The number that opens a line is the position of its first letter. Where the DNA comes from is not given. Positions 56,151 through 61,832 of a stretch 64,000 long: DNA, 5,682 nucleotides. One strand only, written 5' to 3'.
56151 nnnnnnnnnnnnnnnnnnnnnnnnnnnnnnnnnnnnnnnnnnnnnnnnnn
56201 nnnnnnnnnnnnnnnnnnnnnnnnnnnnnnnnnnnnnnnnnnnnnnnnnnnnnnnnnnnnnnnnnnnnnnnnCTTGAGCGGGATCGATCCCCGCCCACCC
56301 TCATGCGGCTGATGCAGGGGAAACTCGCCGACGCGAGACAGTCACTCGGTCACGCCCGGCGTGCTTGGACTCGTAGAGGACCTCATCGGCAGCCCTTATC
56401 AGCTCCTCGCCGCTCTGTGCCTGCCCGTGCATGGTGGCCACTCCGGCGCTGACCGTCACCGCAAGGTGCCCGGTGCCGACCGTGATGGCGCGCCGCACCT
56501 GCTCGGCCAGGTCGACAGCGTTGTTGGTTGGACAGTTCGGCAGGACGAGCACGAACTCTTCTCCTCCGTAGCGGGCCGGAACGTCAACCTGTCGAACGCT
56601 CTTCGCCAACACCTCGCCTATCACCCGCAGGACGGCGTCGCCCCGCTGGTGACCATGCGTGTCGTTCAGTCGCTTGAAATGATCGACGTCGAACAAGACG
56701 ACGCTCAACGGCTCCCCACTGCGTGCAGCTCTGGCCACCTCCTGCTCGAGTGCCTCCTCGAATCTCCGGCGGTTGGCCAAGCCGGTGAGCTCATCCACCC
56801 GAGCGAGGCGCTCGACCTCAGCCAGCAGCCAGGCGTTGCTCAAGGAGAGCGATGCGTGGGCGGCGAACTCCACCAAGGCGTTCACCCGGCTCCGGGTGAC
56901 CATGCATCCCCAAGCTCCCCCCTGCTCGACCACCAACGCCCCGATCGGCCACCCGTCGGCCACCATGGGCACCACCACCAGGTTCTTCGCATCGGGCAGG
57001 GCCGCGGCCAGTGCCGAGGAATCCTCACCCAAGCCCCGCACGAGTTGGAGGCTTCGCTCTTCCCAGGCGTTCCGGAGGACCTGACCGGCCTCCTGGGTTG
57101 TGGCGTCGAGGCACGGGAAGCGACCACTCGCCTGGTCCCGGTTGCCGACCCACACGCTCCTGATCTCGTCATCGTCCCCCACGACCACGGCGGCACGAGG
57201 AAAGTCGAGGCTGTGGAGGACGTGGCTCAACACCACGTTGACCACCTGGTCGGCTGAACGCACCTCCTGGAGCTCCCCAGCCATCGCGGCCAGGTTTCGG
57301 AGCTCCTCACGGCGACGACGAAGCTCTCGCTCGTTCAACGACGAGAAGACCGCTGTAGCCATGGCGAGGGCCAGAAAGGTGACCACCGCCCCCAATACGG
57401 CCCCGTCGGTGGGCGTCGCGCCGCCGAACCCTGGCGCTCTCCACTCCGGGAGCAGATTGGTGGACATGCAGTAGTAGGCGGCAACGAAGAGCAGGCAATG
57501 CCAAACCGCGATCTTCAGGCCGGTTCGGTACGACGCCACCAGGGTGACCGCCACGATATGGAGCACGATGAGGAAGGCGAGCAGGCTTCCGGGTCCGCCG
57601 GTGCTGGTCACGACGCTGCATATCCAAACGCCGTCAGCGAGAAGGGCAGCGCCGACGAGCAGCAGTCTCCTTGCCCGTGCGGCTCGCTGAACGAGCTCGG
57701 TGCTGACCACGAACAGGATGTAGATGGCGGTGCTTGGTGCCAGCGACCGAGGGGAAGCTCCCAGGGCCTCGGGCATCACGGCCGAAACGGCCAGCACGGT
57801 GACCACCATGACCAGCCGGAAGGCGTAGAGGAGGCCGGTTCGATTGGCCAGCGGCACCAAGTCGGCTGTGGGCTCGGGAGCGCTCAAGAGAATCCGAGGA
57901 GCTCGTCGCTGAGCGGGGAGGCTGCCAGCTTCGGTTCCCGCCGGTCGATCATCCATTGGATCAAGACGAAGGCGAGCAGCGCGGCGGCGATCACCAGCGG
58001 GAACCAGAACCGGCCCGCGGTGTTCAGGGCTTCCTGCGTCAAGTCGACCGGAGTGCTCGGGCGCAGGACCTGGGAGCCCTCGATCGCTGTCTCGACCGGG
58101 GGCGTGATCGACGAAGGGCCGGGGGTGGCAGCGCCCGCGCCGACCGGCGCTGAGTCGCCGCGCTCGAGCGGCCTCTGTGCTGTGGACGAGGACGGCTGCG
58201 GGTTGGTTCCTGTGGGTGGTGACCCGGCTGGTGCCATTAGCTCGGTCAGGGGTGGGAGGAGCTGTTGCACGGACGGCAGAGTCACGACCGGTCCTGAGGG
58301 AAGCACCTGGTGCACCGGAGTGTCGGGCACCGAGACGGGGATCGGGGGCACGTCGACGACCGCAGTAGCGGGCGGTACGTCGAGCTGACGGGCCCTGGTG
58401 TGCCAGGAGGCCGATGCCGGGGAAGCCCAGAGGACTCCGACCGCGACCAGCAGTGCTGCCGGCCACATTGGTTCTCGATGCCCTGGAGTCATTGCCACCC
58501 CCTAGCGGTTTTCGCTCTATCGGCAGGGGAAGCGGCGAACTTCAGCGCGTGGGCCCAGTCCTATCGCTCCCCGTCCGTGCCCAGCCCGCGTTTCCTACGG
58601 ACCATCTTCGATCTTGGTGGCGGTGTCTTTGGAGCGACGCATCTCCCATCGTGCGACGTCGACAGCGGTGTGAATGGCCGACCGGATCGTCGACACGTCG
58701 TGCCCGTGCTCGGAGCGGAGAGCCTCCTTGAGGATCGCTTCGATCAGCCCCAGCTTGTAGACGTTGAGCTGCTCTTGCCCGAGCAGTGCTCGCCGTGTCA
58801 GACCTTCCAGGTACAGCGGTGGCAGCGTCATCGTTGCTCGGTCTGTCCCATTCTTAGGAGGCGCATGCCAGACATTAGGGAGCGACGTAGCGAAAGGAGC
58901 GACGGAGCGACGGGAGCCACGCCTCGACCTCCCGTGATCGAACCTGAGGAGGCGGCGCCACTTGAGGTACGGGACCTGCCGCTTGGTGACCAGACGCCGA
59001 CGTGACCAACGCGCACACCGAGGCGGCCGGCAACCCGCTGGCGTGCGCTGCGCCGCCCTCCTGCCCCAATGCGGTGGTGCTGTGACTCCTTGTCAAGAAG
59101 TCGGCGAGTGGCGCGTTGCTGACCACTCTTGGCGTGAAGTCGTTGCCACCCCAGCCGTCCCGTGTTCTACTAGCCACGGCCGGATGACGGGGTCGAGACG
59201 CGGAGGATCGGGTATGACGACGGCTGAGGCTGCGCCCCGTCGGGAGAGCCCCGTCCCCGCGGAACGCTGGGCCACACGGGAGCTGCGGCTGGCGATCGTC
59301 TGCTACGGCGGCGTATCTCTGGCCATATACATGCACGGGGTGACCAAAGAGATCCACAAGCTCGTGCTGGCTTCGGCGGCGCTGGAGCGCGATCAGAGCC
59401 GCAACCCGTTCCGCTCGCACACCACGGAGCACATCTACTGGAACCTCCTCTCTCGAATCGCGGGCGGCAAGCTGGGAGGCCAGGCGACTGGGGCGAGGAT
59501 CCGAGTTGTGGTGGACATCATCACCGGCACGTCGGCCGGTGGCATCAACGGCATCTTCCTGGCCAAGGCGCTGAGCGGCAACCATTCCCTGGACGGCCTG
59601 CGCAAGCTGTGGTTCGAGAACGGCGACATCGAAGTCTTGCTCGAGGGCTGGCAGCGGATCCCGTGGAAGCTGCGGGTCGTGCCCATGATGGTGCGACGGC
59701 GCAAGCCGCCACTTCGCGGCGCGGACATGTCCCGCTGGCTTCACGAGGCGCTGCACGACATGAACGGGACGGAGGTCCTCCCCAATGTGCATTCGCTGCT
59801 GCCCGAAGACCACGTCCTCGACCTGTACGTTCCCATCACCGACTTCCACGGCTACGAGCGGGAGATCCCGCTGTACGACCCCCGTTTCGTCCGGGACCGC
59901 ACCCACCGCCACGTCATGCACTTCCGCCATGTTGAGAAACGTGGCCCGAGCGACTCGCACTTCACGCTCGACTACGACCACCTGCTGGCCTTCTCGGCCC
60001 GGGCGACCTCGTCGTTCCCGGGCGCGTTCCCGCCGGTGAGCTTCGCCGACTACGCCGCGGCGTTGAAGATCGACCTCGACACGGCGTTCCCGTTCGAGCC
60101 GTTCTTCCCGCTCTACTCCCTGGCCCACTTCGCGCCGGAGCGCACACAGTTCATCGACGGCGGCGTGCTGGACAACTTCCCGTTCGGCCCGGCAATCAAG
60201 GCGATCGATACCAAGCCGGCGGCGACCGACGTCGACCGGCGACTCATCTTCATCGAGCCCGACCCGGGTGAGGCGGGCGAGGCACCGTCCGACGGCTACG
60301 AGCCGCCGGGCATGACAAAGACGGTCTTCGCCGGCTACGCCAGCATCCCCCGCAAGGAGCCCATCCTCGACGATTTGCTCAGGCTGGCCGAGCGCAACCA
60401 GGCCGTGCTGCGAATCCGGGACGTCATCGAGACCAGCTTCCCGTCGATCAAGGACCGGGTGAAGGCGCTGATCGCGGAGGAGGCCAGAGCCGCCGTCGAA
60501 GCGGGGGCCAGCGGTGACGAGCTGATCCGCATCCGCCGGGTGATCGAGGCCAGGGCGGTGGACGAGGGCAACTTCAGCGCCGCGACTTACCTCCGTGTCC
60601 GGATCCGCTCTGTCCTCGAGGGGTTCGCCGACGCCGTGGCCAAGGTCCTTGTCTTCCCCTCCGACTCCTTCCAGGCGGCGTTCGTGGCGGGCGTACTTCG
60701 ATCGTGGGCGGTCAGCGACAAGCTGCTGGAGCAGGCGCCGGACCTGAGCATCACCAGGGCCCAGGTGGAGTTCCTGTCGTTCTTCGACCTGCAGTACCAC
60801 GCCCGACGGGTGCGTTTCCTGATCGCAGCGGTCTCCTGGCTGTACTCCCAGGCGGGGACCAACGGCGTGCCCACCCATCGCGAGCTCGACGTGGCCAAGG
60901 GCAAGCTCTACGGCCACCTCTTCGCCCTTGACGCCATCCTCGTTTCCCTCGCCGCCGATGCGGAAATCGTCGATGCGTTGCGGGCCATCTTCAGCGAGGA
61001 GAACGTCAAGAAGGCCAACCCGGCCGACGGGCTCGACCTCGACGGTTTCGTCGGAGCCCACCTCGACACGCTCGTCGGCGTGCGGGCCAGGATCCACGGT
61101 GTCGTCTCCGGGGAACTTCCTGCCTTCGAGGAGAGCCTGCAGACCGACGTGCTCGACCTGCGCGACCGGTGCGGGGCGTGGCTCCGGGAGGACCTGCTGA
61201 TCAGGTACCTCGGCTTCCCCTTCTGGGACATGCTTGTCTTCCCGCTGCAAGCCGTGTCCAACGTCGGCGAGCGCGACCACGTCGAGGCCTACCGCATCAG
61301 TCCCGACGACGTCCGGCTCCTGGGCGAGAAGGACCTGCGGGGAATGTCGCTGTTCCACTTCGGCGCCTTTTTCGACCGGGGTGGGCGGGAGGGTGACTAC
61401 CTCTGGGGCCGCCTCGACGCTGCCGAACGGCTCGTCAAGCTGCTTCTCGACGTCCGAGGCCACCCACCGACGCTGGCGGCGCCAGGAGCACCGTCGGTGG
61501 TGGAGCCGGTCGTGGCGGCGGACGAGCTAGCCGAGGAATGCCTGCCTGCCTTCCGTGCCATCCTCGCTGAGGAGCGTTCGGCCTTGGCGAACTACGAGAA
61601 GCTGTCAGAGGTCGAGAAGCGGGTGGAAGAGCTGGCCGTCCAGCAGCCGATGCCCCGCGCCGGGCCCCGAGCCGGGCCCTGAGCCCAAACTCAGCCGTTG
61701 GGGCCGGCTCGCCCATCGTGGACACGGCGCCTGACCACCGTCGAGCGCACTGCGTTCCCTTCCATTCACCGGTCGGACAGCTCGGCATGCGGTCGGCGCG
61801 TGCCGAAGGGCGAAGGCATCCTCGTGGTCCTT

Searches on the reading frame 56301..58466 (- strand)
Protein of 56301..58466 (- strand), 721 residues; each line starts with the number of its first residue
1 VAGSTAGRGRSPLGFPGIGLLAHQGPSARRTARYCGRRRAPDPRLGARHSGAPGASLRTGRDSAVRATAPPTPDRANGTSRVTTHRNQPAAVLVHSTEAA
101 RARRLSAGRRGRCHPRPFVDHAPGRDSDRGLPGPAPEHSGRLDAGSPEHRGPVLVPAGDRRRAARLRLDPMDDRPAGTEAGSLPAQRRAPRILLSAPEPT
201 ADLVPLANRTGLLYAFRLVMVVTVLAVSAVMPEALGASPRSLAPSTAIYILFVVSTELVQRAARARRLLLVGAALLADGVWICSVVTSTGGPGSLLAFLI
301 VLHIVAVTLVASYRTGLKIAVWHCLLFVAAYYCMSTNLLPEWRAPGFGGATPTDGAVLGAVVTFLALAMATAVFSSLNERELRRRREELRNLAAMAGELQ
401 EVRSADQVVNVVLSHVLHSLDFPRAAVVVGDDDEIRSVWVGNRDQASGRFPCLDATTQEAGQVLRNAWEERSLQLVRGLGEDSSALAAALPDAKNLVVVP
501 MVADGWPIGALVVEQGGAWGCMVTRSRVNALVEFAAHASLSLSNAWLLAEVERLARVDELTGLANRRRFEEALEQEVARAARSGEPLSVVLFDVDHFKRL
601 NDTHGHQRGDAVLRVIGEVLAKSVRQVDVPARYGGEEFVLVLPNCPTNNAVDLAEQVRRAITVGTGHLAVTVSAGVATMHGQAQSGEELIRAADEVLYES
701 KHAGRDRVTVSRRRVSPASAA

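Call 47: search_protein_families(library=pfam, proteins=[window:56301-58466:-], max_evalue=0.001)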
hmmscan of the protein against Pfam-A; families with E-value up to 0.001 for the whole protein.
window:56301-58466:- (721 aa): 3 families
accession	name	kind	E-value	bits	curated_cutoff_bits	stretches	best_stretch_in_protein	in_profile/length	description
PF00990.26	GGDEF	-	2.8e-45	154.4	23.8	1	556-707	2-161/161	Diguanylate cyclase, GGDEF domain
PF13185.12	GAF_2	-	1.1e-05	26.1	28.6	1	403-541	2-134/136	GAF domain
PF01590.32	GAF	-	5.4e-05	24.2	22.4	1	406-542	3-133/133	GAF domain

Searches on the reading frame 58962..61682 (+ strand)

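Call 47: search_protein_families(library=pfam, proteins=[window:58962-61682:+], max_evalue=0.001)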
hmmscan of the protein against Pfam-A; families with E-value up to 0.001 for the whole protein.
window:58962-61682:+ (906 aa): 2 families
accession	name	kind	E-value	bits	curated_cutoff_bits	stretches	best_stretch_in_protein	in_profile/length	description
PF11856.13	DUF3376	-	1.9e-20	74.1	25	1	749-831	319-402/514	Protein of unknown function (DUF3376)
PF01734.28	Patatin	-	6.5e-19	69.3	27.7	1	177-412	21-191/191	Patatin-like phospholipase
